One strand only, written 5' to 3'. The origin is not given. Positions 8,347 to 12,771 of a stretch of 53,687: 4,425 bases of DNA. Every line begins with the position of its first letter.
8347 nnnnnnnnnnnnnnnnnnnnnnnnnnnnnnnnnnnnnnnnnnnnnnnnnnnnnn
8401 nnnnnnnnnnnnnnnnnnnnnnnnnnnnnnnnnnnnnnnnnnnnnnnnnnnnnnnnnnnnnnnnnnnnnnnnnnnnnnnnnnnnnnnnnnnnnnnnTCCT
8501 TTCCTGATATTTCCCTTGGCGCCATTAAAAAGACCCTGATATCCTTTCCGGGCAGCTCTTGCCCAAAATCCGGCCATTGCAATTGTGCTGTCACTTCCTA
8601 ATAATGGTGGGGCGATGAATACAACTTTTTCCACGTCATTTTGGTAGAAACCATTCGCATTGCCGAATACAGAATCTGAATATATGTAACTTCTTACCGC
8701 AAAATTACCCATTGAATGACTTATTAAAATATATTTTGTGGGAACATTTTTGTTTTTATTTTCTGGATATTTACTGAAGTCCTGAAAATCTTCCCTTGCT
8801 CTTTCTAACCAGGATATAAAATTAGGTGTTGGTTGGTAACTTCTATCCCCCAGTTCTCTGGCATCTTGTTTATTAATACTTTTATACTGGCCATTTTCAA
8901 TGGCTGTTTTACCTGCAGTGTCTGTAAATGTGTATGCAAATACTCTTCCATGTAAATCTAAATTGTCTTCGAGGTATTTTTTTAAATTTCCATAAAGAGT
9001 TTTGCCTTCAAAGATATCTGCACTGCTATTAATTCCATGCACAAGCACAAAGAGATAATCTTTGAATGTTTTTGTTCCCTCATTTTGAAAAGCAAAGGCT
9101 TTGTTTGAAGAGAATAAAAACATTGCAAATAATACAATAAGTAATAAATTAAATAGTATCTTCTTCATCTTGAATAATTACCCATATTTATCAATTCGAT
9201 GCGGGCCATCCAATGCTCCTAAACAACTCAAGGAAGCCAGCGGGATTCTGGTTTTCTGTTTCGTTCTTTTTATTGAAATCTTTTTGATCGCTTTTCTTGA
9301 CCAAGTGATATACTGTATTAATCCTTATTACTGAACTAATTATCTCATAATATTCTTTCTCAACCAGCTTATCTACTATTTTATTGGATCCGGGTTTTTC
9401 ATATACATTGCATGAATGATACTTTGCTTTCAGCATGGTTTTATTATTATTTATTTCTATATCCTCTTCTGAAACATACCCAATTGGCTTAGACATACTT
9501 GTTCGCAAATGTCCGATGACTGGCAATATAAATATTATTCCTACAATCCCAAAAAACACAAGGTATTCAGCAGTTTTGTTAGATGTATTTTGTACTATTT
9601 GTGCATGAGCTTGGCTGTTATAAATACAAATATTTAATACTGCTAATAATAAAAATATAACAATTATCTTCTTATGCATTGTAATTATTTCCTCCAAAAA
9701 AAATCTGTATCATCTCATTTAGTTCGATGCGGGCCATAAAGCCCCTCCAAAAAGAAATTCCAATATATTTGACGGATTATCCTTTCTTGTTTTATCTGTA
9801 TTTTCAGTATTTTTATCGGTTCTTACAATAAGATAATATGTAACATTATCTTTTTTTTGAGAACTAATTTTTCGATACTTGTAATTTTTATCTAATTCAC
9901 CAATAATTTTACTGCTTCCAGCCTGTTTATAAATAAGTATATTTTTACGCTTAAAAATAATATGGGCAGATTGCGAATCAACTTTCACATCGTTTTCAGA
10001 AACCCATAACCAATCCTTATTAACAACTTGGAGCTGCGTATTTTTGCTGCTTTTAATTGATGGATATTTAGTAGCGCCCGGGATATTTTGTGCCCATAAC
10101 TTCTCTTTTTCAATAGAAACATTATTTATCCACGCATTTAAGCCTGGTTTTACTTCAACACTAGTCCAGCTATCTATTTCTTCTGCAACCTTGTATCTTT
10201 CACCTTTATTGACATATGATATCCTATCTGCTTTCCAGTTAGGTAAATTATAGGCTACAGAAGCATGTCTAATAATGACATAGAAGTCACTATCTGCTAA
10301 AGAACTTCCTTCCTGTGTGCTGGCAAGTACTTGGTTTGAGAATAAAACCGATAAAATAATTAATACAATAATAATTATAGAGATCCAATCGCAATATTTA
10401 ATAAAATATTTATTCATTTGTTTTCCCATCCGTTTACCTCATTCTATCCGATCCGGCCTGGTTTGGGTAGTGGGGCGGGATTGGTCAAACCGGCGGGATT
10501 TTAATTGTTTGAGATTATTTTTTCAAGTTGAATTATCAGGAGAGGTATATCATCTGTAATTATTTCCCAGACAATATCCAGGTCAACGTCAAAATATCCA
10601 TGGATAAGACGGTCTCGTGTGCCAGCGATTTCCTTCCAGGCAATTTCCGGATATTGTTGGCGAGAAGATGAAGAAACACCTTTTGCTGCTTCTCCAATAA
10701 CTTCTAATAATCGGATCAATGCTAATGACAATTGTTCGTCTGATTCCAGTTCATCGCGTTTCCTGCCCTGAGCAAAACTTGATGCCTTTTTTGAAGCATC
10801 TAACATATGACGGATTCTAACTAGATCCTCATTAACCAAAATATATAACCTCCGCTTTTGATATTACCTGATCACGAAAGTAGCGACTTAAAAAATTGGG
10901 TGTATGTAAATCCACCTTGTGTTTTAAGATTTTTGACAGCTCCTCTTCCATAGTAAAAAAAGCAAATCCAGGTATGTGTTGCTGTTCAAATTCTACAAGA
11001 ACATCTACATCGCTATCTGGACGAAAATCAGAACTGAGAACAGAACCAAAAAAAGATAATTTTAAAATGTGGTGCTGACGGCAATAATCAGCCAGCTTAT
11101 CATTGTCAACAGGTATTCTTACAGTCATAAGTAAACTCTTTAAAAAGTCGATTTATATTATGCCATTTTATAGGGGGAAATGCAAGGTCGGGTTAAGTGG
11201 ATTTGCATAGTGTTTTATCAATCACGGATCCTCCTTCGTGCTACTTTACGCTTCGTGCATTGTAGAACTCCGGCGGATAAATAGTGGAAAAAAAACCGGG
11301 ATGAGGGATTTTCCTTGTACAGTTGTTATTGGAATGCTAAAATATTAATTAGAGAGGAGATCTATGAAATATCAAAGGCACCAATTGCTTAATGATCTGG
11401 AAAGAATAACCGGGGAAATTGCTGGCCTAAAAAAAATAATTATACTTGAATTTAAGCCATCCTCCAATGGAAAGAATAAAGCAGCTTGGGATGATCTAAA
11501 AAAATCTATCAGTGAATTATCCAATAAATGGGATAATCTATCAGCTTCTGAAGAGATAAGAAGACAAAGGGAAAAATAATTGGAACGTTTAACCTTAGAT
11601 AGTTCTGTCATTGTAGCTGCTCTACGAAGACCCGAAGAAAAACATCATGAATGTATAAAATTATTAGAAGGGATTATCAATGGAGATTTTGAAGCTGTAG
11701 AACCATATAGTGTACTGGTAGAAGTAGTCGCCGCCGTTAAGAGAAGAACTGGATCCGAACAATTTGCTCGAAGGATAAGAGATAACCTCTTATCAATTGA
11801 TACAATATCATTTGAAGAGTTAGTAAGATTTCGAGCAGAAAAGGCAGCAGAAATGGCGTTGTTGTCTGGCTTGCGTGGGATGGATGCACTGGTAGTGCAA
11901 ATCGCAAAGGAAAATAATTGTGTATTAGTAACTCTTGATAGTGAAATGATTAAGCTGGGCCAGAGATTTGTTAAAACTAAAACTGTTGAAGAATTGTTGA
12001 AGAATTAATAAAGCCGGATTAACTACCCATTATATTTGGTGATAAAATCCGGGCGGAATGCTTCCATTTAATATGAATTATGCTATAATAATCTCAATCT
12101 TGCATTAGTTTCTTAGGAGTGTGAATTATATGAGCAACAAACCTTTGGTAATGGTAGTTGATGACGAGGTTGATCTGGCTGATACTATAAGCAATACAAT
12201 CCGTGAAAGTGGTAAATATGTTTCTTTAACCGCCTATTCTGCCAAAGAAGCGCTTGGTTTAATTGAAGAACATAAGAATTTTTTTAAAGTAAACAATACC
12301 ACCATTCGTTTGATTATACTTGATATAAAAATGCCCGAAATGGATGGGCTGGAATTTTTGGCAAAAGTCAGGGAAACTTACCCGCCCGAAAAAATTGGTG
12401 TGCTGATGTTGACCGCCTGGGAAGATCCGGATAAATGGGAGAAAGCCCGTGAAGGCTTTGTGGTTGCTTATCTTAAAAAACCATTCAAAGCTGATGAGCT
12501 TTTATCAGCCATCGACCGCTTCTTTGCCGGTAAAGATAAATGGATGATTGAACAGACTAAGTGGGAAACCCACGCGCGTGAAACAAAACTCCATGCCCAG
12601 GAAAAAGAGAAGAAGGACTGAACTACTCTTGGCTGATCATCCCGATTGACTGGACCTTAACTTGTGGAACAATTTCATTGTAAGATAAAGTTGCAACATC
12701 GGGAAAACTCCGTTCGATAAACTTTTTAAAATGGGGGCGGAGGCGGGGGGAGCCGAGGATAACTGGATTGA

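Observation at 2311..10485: Polymorphic cassette array of exported lipase-like enzymes with variable N-terminus and constant C-terminus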

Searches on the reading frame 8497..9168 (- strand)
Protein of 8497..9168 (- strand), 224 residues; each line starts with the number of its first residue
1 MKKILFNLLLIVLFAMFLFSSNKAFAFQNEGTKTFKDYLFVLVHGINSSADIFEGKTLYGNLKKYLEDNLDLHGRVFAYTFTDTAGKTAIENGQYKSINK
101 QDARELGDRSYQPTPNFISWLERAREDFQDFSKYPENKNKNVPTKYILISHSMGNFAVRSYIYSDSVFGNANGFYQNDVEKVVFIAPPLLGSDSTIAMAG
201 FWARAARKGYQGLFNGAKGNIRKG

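Call 27: search_protein_families(library=pfam, proteins=[window:8497-9168:-], max_evalue=1)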
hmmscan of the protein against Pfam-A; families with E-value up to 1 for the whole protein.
seq(224 aa): 5 families
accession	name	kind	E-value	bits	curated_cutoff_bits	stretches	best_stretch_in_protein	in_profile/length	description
PF02450.21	LCAT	-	0.00063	19.5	21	1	128-197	105-170/392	Lecithin:cholesterol acyltransferase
PF12697.13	Abhydrolase_6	-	0.00096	20.3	26.3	1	40-205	1-111/217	Alpha/beta hydrolase family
PF05057.20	DUF676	-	0.0031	17.5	20.3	0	36-51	4-19/217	Putative serine esterase (DUF676)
PF12146.15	Hydrolase_4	-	0.039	13.7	27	1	121-192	55-114/239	Serine aminopeptidase, S33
PF07819.20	PGAP1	-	0.077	13.2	24.3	1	134-191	83-131/233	PGAP1-like alpha/beta domain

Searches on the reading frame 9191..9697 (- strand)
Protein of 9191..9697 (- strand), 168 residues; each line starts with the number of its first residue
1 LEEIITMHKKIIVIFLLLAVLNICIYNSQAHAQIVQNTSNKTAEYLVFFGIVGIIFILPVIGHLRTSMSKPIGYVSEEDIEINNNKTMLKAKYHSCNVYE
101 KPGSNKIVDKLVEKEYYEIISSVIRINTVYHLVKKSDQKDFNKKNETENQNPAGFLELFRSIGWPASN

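Call 4: search_protein_families(library=pfam, proteins=[window:9191-9697:-], max_evalue=0.01)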
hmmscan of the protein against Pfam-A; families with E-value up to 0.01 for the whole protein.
window:9191-9697:- (168 aa): 1 family
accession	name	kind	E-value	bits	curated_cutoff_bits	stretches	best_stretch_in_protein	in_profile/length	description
PF07779.18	Cas1_AcylT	-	0.0078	15.5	27.3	1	7-76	341-410/482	10 TM Acyl Transferase domain found in Cas1p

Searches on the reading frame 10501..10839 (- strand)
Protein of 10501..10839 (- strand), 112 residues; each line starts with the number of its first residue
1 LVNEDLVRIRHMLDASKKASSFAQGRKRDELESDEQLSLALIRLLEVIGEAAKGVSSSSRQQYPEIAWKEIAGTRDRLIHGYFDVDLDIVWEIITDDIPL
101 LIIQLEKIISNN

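Call 4: search_protein_families(library=pfam, proteins=[window:10501-10839:-], max_evalue=0.01)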
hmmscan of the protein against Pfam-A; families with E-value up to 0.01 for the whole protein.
window:10501-10839:- (112 aa): 1 family
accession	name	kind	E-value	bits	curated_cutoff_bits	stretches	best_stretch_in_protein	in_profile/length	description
PF01934.22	HepT-like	-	1.4e-27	96.2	23.5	1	12-108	1-120/120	Ribonuclease HepT-like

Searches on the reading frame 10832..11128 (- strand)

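Call 4: search_protein_families(library=pfam, proteins=[window:10832-11128:-], max_evalue=0.01)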
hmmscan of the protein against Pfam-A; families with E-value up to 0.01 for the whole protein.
window:10832-11128:- (98 aa): 3 families
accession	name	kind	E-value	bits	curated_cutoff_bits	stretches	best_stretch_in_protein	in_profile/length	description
PF18765.7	Polbeta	-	1.6e-12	47.8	26.9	1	11-96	2-88/93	Polymerase beta, Nucleotidyltransferase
PF01909.29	NTP_transf_2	-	1.5e-11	45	21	1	11-91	3-89/93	Nucleotidyltransferase domain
PF22600.2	MTPAP-like_central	-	0.0011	19.5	27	1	22-72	40-88/139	Poly(A) RNA polymerase, mitochondrial-like, central palm domain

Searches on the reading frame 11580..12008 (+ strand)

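Call 82: search_protein_families(library=pfam, proteins=[window:11580-12008:+], max_evalue=0.001)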
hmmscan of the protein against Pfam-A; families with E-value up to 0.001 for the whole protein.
window:11580-12008:+ (142 aa): 2 families
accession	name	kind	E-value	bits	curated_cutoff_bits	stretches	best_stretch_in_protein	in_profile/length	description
PF01850.27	PIN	-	2.3e-13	51.3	23.6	1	6-126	3-117/120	PIN domain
PF13470.12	PIN_3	-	1.3e-05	26.5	27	1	3-118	1-111/115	PIN domain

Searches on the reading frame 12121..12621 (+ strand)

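Call 82: search_protein_families(library=pfam, proteins=[window:12121-12621:+], max_evalue=0.001)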
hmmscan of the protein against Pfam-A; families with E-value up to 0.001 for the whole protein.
window:12121-12621:+ (166 aa): 1 family
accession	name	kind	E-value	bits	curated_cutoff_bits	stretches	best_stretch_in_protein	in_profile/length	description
PF00072.30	Response_reg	-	8.1e-21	74.7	30.2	1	10-131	1-110/111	Response regulator receiver domain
